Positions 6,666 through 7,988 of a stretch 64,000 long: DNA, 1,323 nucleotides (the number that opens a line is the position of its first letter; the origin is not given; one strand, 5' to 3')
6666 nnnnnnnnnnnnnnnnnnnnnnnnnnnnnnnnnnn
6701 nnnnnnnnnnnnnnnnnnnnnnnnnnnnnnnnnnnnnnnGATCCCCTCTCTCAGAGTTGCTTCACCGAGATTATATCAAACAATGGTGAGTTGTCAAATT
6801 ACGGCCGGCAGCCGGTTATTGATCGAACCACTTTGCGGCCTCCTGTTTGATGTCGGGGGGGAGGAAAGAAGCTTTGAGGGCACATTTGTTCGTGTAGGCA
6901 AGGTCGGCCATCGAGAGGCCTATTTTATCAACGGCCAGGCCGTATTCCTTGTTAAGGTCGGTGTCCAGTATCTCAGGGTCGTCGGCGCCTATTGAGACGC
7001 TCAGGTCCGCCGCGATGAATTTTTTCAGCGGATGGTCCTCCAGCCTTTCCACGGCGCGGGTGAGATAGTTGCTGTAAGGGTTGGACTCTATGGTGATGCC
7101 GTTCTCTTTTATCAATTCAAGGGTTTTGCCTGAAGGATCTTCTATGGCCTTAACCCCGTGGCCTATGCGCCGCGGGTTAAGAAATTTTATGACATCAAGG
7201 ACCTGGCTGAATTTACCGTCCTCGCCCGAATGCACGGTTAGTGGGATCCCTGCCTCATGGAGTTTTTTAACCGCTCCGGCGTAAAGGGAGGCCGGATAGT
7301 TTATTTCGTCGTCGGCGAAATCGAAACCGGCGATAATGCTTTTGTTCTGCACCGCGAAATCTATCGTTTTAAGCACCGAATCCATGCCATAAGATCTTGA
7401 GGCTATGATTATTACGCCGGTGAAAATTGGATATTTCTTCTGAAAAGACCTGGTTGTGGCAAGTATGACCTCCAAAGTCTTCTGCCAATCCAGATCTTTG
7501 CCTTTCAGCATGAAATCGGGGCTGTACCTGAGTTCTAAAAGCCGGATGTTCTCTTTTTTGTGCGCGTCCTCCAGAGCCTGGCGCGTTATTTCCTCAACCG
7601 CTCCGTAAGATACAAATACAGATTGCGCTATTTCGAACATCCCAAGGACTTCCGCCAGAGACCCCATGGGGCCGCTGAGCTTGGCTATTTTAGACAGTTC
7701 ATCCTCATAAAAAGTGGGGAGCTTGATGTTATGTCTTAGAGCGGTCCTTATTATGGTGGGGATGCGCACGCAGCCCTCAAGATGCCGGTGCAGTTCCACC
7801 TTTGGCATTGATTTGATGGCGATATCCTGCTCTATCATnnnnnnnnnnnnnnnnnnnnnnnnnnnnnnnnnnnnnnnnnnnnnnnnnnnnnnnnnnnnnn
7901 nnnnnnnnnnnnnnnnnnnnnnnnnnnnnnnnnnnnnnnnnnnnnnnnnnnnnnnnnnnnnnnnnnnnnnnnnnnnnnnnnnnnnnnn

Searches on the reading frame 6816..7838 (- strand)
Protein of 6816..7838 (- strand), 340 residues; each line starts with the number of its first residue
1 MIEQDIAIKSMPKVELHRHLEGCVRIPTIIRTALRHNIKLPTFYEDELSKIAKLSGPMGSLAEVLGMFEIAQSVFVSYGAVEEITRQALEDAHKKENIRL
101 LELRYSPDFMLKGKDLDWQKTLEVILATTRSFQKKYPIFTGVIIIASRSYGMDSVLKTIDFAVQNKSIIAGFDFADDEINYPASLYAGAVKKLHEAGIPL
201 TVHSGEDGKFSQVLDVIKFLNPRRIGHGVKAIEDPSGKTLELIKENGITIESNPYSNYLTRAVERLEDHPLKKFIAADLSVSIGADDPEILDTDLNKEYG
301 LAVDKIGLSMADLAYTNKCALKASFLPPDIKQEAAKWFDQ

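Call 71: search_protein_families(library=pfam, proteins=[window:6816-7838:-], max_evalue=0.00001)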
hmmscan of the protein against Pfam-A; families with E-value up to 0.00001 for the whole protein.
window:6816-7838:- (340 aa): 1 family
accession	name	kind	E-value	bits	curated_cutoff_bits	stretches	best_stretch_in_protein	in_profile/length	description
PF00962.28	A_deaminase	-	4.2e-63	213.9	27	1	12-333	1-322/330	Adenosine deaminase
